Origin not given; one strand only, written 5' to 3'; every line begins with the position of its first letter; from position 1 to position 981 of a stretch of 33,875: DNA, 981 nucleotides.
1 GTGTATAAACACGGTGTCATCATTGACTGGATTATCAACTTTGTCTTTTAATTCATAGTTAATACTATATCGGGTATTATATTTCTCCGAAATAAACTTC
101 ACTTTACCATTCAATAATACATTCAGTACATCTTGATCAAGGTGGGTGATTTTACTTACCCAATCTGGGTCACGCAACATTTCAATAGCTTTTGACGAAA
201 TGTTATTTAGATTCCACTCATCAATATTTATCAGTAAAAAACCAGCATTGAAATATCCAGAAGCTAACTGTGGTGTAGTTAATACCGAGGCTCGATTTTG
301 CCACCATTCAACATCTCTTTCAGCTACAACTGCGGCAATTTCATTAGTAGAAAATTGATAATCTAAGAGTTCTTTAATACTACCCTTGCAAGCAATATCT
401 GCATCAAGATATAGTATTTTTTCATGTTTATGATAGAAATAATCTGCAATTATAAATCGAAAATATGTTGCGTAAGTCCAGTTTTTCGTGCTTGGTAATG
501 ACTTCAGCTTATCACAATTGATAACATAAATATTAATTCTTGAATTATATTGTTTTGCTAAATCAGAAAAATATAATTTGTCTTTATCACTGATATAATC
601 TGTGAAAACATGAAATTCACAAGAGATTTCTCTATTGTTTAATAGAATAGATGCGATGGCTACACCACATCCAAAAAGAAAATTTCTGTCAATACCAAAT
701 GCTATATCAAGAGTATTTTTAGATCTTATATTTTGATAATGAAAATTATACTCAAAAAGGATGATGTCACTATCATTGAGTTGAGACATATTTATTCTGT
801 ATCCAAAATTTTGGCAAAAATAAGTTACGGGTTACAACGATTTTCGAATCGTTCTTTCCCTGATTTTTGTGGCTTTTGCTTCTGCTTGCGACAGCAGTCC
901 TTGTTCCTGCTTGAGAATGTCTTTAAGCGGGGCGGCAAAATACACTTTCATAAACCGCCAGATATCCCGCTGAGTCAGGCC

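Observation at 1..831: Non-K-12 LPS core type: AT-rich GT8 glycosyltransferase follows waaP where K-12 has waaS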

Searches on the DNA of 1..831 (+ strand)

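Call 6: search_dna_similar(query=window:1-831:+, collection=ecoli_genomes, mode=near, max_rows=25, rows=spread)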
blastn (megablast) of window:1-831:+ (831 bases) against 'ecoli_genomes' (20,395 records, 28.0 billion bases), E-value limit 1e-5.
Records with a match: 1364; places in all: 1364; records where one place covers at least 80% of the query: 1364.
Genomes with a match: 1364 of 5426; with a place that covers at least 80% of the query: 1364. Places per genome that has any: lowest 1, median 1, highest 1. On chromosomes: 1364 places; on plasmids: 0.
Best place of each record, by identity: >=99% 1099; 95-99% 264; 90-95% 1.
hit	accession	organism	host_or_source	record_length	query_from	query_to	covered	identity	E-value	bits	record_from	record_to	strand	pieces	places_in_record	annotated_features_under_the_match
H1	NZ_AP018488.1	Escherichia coli O157:H7 strain PV15-279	Homo sapiens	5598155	1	831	100%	100.0%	0e+0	1535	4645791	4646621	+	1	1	waaO: lipopolysaccharide 3-alpha-galactosyltransferase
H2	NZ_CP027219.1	Escherichia coli strain 2015C-3163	Homo sapiens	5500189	1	831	100%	100.0%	0e+0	1535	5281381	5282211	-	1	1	waaO: lipopolysaccharide 3-alpha-galactosyltransferase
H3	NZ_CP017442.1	Escherichia coli O157:H7 strain 4276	Cattle Hide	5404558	1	831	100%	100.0%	0e+0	1535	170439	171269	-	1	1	waaO: lipopolysaccharide 3-alpha-galactosyltransferase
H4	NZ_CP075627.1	Escherichia coli strain P15-385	Homo sapiens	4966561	1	831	100%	100.0%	0e+0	1535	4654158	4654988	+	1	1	waaO: lipopolysaccharide 3-alpha-galactosyltransferase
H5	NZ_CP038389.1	Escherichia coli O55:H7 strain DEC5B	Homo sapiens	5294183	1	831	100%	100.0%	0e+0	1535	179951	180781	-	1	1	waaO: lipopolysaccharide 3-alpha-galactosyltransferase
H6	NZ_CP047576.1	Escherichia coli strain 94EC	Homo sapiens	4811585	1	831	100%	100.0%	0e+0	1535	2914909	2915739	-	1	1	waaO: lipopolysaccharide 3-alpha-galactosyltransferase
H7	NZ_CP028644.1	Escherichia coli strain 131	cattle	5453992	1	831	100%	100.0%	0e+0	1535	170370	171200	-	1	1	waaO: lipopolysaccharide 3-alpha-galactosyltransferase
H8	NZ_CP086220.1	Escherichia coli strain 779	Homo sapiens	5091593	1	831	100%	100.0%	0e+0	1535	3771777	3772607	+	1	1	waaO: lipopolysaccharide 3-alpha-galactosyltransferase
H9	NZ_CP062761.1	Escherichia coli O157:H7 strain Z887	Bovine Faeces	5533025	1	831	100%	100.0%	0e+0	1535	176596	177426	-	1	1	waaO: lipopolysaccharide 3-alpha-galactosyltransferase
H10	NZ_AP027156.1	Escherichia coli strain JNE181771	Homo sapiens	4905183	1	831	100%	100.0%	0e+0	1535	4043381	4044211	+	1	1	waaO: lipopolysaccharide 3-alpha-galactosyltransferase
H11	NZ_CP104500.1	Escherichia coli strain E9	Poultry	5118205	1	831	100%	100.0%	0e+0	1535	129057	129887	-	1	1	waaO: lipopolysaccharide 3-alpha-galactosyltransferase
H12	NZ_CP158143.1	Escherichia coli strain FDN-11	chicken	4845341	1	831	100%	100.0%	0e+0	1535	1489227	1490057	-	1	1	waaO: lipopolysaccharide 3-alpha-galactosyltransferase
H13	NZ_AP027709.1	Escherichia coli strain PSS-15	Homo sapiens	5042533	1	831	100%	100.0%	0e+0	1535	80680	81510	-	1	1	waaO: lipopolysaccharide 3-alpha-galactosyltransferase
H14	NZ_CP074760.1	Escherichia coli strain DEC9B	Homo sapiens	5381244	1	831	100%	100.0%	0e+0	1535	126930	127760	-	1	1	waaO: lipopolysaccharide 3-alpha-galactosyltransferase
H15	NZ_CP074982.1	Escherichia coli strain 12689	Homo sapiens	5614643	1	831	100%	100.0%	0e+0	1535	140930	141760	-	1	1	waaO: lipopolysaccharide 3-alpha-galactosyltransferase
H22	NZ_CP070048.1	Escherichia coli strain FDAARGOS_1290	Homo sapiens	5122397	1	831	100%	98.4%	0e+0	1463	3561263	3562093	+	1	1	waaO: lipopolysaccharide 3-alpha-galactosyltransferase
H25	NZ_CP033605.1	Escherichia coli O157:H7 strain TR01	Cattle carcass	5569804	1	778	94%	99.9%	0e+0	1432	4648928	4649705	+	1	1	waaO: lipopolysaccharide 3-alpha-galactosyltransferase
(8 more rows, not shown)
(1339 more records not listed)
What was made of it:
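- RefSeq names this gene 'waaO' (call 6). All 1,364 carrier genomes match at least 80% of the 831-base query, and 1,099 of them at 99% identity or more (call 6).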

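Call 9: get_annotated_region(hit=H1, flank=11000)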
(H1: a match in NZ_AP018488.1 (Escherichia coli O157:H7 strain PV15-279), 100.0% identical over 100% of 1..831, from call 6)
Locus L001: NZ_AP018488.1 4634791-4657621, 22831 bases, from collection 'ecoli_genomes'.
description: Escherichia coli O157:H7 strain PV15-279 chromosome, complete genome
organism: Escherichia coli O157:H7 strain PV15-279 (NCBI taxid 83334)
replicon: chromosome; assembly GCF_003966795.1
host: Homo sapiens; source: -; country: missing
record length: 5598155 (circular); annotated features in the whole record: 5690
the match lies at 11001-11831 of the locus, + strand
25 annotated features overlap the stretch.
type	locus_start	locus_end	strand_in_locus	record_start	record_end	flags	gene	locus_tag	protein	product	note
CDS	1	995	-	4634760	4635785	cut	tdh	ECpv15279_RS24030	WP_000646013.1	L-threonine 3-dehydrogenase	-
CDS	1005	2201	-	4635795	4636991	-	kbl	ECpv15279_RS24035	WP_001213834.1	glycine C-acetyltransferase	-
CDS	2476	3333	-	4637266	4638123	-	yibB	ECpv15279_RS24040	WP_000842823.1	protein YibB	-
CDS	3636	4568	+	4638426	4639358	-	rfaD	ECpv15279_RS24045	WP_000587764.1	ADP-glyceromanno-heptose 6-epimerase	-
CDS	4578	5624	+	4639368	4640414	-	rfaF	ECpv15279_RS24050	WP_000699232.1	ADP-heptose--LPS heptosyltransferase RfaF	-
CDS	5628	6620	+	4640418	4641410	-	rfaC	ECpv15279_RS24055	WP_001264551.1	lipopolysaccharide heptosyltransferase RfaC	-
CDS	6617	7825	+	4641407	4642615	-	rfaL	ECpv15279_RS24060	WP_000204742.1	O-antigen ligase RfaL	-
CDS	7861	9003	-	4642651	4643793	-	-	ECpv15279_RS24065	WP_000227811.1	lipopolysaccharide N-acetylglucosaminyltransferase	-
CDS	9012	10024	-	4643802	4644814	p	-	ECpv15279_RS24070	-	glycosyltransferase family 8 protein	frameshifted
CDS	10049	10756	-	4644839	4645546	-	rfaY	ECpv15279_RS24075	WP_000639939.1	lipopolysaccharide core heptose(II) kinase RfaY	-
CDS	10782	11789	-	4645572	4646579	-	waaO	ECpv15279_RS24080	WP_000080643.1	lipopolysaccharide 3-alpha-galactosyltransferase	-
CDS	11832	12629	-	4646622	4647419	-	rfaP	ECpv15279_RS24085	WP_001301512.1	lipopolysaccharide core heptose(I) kinase RfaP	-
CDS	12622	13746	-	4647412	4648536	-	waaG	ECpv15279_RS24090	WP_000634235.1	glycosyltransferase family 4 protein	-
CDS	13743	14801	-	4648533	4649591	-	rfaQ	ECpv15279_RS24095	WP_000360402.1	lipopolysaccharide core heptosyltransferase RfaQ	-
CDS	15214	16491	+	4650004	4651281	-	waaA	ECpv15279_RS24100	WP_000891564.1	lipid IV(A) 3-deoxy-D-manno-octulosonic acid transferase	-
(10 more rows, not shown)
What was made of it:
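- On WaaI of the R3 core type: 100% identity to the O157:H7 gene (calls 6, 9).
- The neighbouring gene waaJ is annotated as frameshifted in one O157:H7 assembly (call 9), so pseudogenes do occur in this cassette.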

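Call 11: search_dna_similar(query=window:1-831:+, collection=ecoli_genomes, mode=distant, max_rows=40, rows=spread)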
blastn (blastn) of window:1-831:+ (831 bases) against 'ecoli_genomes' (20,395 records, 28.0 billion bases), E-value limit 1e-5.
Records with a match: 5424; places in all: 5427; records where one place covers at least 80% of the query: 1849.
Genomes with a match: 5423 of 5426; with a place that covers at least 80% of the query: 1849. Places per genome that has any: lowest 1, median 1, highest 3. On chromosomes: 5426 places; on plasmids: 1.
Best place of each record, by identity: >=99% 1099; 95-99% 264; 90-95% 1; 60-80% 4060.
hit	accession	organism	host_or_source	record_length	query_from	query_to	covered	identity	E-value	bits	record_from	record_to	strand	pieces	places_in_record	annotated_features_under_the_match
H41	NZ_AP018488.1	Escherichia coli O157:H7 strain PV15-279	Homo sapiens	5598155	1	831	100%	100.0%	0e+0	1499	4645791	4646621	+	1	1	waaO: lipopolysaccharide 3-alpha-galactosyltransferase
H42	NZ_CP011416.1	Escherichia coli strain CFSAN029787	Homo sapiens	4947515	1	831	100%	100.0%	0e+0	1499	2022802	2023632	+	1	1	waaO: lipopolysaccharide 3-alpha-galactosyltransferase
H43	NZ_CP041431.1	Escherichia coli strain STEC316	Raw beef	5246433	1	831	100%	100.0%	0e+0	1499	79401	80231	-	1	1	waaO: lipopolysaccharide 3-alpha-galactosyltransferase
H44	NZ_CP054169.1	Escherichia coli strain STO_Bone1B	Homo sapiens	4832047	1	831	100%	100.0%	0e+0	1499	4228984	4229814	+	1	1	waaO: lipopolysaccharide 3-alpha-galactosyltransferase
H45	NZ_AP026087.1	Escherichia coli strain 8_140198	Homo sapiens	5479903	1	831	100%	100.0%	0e+0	1499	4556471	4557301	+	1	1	waaO: lipopolysaccharide 3-alpha-galactosyltransferase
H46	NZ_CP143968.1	Escherichia coli strain PNUSAE147328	missing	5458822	1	831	100%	100.0%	0e+0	1499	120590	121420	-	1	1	waaO: lipopolysaccharide 3-alpha-galactosyltransferase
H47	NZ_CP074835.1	Escherichia coli strain 7_14_50A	bovine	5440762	1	831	100%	100.0%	0e+0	1499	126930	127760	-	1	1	waaO: lipopolysaccharide 3-alpha-galactosyltransferase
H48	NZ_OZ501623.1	Escherichia coli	Homo sapiens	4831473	1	831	100%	100.0%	0e+0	1499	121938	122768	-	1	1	waaO: lipopolysaccharide 3-alpha-galactosyltransferase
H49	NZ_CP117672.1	Escherichia coli strain KW21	water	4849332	1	831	100%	98.7%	0e+0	1450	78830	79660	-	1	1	waaO: lipopolysaccharide 3-alpha-galactosyltransferase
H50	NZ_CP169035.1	Escherichia coli strain MZ1211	Homo sapiens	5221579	1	831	100%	98.4%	0e+0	1441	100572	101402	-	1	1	waaO: lipopolysaccharide 3-alpha-galactosyltransferase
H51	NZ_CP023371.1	Escherichia coli strain 1283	canine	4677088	2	712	86%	66.4%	2e-40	176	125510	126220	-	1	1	waaO: lipopolysaccharide 3-alpha-galactosyltransferase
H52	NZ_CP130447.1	Escherichia coli strain 11899A_LBHALD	Homo sapiens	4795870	2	712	86%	66.4%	2e-40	176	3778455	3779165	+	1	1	waaO: lipopolysaccharide 3-alpha-galactosyltransferase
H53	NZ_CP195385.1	Escherichia coli strain 23AR0922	Homo sapiens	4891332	2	712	86%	66.4%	2e-40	176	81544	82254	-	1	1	waaO: lipopolysaccharide 3-alpha-galactosyltransferase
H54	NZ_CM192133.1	Escherichia coli strain Ec-2939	Homo sapiens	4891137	2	712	86%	66.4%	2e-40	176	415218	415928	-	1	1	waaO: lipopolysaccharide 3-alpha-galactosyltransferase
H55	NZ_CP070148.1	Escherichia coli strain FDAARGOS_1297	Homo sapiens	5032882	2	697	54%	67.5%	3e-12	147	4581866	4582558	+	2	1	waaO: lipopolysaccharide 3-alpha-galactosyltransferase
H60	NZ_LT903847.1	Escherichia coli O127:H6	Homo sapiens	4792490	289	712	51%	67.9%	3e-25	126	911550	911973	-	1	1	waaO: lipopolysaccharide 3-alpha-galactosyltransferase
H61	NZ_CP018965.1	Escherichia coli strain Ecol_517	Homo sapiens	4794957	2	519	43%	69.6%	1e-10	145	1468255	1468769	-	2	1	waaO: lipopolysaccharide 3-alpha-galactosyltransferase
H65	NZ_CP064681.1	Escherichia coli K-12 strain BZKR3G40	not applicable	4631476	376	712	41%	67.7%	2e-20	109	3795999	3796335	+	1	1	waaO: lipopolysaccharide 3-alpha-galactosyltransferase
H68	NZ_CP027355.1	Escherichia coli strain 2013C-4991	Homo sapiens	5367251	2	519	33%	71.2%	1e-10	141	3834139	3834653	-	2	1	waaO: lipopolysaccharide 3-alpha-galactosyltransferase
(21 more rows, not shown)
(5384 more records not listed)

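Call 14: get_annotated_region(hit=H65, flank=9000)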
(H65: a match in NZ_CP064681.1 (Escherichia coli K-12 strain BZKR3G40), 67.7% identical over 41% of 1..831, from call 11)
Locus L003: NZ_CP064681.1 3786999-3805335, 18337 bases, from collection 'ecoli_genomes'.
description: Escherichia coli K-12 strain BZKR3G40 chromosome, complete genome
organism: Escherichia coli K-12 strain BZKR3G40 (NCBI taxid 83333)
replicon: chromosome; assembly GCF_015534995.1
host: not applicable; source: -; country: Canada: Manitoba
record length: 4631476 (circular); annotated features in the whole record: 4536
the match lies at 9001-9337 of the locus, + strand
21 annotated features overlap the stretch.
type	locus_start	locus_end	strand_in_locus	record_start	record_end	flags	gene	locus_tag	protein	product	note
CDS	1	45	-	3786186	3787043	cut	yibB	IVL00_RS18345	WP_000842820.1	protein YibB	-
CDS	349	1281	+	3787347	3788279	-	rfaD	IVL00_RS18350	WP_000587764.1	ADP-glyceromanno-heptose 6-epimerase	-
CDS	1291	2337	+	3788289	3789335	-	rfaF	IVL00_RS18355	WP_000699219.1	ADP-heptose--LPS heptosyltransferase RfaF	-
CDS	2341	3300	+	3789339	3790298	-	rfaC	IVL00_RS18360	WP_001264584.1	lipopolysaccharide heptosyltransferase RfaC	-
CDS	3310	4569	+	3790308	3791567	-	waaL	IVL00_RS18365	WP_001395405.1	O-antigen ligase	-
CDS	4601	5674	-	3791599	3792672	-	waaU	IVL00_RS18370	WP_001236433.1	glycosyltransferase family 9 protein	-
CDS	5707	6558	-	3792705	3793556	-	waaZ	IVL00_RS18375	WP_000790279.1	3-deoxy-D-manno-oct-2-ulosonate III transferase WaaZ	-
CDS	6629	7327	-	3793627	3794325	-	rfaY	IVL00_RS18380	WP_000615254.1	lipopolysaccharide core heptose(II) kinase RfaY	-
CDS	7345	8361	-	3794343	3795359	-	rfaJ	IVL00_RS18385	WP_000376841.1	lipopolysaccharide 1,2-glucosyltransferase RfaJ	-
CDS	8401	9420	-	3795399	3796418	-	waaO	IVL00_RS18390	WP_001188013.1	lipopolysaccharide 3-alpha-galactosyltransferase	-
CDS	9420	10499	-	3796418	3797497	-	waaB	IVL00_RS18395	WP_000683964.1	lipopolysaccharide 1,6-galactosyltransferase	-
CDS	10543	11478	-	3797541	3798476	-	rfaS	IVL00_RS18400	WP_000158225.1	LPS core biosynthesis protein RfaS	-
CDS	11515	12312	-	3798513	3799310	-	rfaP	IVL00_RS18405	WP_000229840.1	lipopolysaccharide core heptose(I) kinase RfaP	-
CDS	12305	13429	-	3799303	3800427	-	rfaG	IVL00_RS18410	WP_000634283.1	lipopolysaccharide glucosyltransferase I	-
CDS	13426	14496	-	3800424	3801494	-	rfaQ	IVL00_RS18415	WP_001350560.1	lipopolysaccharide core heptosyltransferase RfaQ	-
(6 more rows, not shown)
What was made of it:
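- On K-12 core type: K-12 reference locus (call 14).
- Checked: K-12 has waaS directly after waaP (call 14).
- Tried and rejected: I rejected this because the same name is given to K-12 WaaO and to every orthologue (calls 11, 14).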

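Call 15: get_annotated_region(hit=H51, flank=9000)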
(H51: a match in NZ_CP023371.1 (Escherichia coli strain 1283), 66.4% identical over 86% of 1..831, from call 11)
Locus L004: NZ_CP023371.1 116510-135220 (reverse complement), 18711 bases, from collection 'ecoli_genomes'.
description: Escherichia coli strain 1283 chromosome, complete genome
organism: Escherichia coli strain 1283 (NCBI taxid 562)
replicon: chromosome; assembly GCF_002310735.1
host: canine; source: missing; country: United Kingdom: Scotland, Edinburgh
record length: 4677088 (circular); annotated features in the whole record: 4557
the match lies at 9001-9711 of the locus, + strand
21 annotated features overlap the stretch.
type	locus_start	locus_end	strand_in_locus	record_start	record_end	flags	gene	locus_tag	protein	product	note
CDS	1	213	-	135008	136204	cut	kbl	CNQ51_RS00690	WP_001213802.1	glycine C-acetyltransferase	-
CDS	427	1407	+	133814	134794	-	rfaD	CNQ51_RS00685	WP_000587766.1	ADP-glyceromanno-heptose 6-epimerase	-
CDS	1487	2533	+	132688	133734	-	rfaF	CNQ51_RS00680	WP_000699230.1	ADP-heptose--LPS heptosyltransferase RfaF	-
CDS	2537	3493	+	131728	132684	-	rfaC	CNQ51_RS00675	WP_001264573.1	lipopolysaccharide heptosyltransferase RfaC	-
CDS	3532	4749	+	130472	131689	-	rfaL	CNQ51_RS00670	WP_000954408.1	O-antigen ligase RfaL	-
CDS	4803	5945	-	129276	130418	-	-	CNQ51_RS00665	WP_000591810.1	lipopolysaccharide N-acetylglucosaminyltransferase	-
CDS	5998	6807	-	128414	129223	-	waaZ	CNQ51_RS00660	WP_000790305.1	3-deoxy-D-manno-oct-2-ulosonate III transferase WaaZ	-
CDS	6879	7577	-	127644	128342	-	rfaY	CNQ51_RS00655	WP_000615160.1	lipopolysaccharide core heptose(II) kinase RfaY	-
CDS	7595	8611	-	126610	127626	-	rfaJ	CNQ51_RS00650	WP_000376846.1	lipopolysaccharide 1,2-glucosyltransferase RfaJ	-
CDS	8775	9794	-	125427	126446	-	waaO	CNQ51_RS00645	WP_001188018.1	lipopolysaccharide 3-alpha-galactosyltransferase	-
CDS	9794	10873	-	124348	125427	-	waaB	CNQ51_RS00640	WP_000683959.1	lipopolysaccharide 1,6-galactosyltransferase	-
CDS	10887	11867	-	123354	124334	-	-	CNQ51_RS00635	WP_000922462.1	glycosyltransferase family 8 protein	-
CDS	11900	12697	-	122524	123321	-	rfaP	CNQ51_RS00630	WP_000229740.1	lipopolysaccharide core heptose(I) kinase RfaP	-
CDS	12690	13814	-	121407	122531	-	rfaG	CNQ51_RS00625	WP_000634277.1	lipopolysaccharide glucosyltransferase I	-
CDS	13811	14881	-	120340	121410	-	rfaQ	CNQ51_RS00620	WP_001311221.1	lipopolysaccharide core heptosyltransferase RfaQ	-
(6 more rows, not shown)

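Call 16: get_annotated_region(hit=H60, flank=9000)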
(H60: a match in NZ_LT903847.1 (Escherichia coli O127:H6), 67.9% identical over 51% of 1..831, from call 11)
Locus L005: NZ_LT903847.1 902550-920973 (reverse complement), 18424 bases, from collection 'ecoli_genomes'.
description: Escherichia coli O127:H6 isolate EPEC1 chromosome 1, complete sequence
organism: Escherichia coli O127:H6 (NCBI taxid 168807)
replicon: chromosome; assembly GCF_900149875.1
host: Homo sapiens; source: Artificial construct derived from EPEC E2348/69 variety 2; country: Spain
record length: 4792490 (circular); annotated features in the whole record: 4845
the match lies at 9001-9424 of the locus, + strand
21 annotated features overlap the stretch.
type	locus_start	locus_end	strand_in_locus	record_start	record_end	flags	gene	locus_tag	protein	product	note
CDS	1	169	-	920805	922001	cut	kbl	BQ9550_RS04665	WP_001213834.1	glycine C-acetyltransferase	-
CDS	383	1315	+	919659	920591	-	rfaD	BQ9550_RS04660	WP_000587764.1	ADP-glyceromanno-heptose 6-epimerase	-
CDS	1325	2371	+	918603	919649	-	rfaF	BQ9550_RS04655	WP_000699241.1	ADP-heptose--LPS heptosyltransferase RfaF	-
CDS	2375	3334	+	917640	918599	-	rfaC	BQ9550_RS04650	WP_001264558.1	lipopolysaccharide heptosyltransferase RfaC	-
CDS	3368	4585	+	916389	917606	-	rfaL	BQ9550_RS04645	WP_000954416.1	O-antigen ligase RfaL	-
CDS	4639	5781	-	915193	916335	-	-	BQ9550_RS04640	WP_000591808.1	lipopolysaccharide N-acetylglucosaminyltransferase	-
CDS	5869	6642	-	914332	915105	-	waaZ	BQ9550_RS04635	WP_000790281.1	3-deoxy-D-manno-oct-2-ulosonate III transferase WaaZ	-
CDS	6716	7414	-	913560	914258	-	rfaY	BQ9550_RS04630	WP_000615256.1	lipopolysaccharide core heptose(II) kinase RfaY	-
CDS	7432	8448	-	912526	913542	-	rfaJ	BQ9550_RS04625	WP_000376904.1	lipopolysaccharide 1,2-glucosyltransferase RfaJ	-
CDS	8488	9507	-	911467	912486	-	waaO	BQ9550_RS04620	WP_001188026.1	lipopolysaccharide 3-alpha-galactosyltransferase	-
CDS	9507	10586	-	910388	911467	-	waaB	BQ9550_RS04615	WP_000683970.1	lipopolysaccharide 1,6-galactosyltransferase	-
CDS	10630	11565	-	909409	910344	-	rfaS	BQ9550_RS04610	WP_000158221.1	LPS core biosynthesis protein RfaS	-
CDS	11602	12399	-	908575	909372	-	rfaP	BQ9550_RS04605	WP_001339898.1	lipopolysaccharide core heptose(I) kinase RfaP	-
CDS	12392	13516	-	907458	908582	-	waaG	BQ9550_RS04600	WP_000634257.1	glycosyltransferase family 4 protein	-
CDS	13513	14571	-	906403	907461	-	rfaQ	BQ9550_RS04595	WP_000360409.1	lipopolysaccharide core heptosyltransferase RfaQ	-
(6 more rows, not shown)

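Call 17: get_annotated_region(hit=H55, flank=9000)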
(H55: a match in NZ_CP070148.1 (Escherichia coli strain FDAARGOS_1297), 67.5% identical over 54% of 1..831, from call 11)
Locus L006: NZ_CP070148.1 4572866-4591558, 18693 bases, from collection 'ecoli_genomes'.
description: Escherichia coli strain FDAARGOS_1297 chromosome, complete genome
organism: Escherichia coli strain FDAARGOS_1297 (NCBI taxid 562)
replicon: chromosome; assembly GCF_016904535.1
host: Homo sapiens; source: missing; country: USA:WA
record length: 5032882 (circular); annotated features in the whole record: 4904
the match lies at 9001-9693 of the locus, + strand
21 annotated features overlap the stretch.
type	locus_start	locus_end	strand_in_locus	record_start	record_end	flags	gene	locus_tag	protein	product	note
CDS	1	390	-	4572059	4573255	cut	kbl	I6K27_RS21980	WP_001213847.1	glycine C-acetyltransferase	-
CDS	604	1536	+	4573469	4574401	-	rfaD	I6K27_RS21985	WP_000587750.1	ADP-glyceromanno-heptose 6-epimerase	-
CDS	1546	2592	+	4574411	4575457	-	rfaF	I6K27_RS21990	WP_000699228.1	ADP-heptose--LPS heptosyltransferase RfaF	-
CDS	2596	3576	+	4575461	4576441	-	rfaC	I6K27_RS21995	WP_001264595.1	lipopolysaccharide heptosyltransferase RfaC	-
CDS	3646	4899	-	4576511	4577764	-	-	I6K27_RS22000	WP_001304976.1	O-antigen ligase family protein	-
CDS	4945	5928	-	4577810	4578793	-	-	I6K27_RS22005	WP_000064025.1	glycosyltransferase family 2 protein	-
CDS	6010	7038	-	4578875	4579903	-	-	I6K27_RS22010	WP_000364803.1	UDP-galactose--(galactosyl) LPS alpha1,2-galactosyltransferase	-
CDS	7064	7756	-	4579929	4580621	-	rfaY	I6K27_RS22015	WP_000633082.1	lipopolysaccharide core heptose(II) kinase RfaY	-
CDS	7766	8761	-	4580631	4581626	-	-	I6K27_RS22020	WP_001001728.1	glycosyltransferase family 8 protein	-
CDS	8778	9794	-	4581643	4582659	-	waaO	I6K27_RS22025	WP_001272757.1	lipopolysaccharide 3-alpha-galactosyltransferase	-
CDS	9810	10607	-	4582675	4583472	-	rfaP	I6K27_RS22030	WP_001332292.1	lipopolysaccharide core heptose(I) kinase RfaP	-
CDS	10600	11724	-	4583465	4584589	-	waaG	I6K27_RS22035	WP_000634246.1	glycosyltransferase family 4 protein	-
CDS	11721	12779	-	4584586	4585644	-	rfaQ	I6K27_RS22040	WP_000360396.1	lipopolysaccharide core heptosyltransferase RfaQ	-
CDS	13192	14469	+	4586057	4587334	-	waaA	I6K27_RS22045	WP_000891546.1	lipid IV(A) 3-deoxy-D-manno-octulosonic acid transferase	-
CDS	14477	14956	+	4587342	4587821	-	coaD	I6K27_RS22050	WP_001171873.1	pantetheine-phosphate adenylyltransferase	-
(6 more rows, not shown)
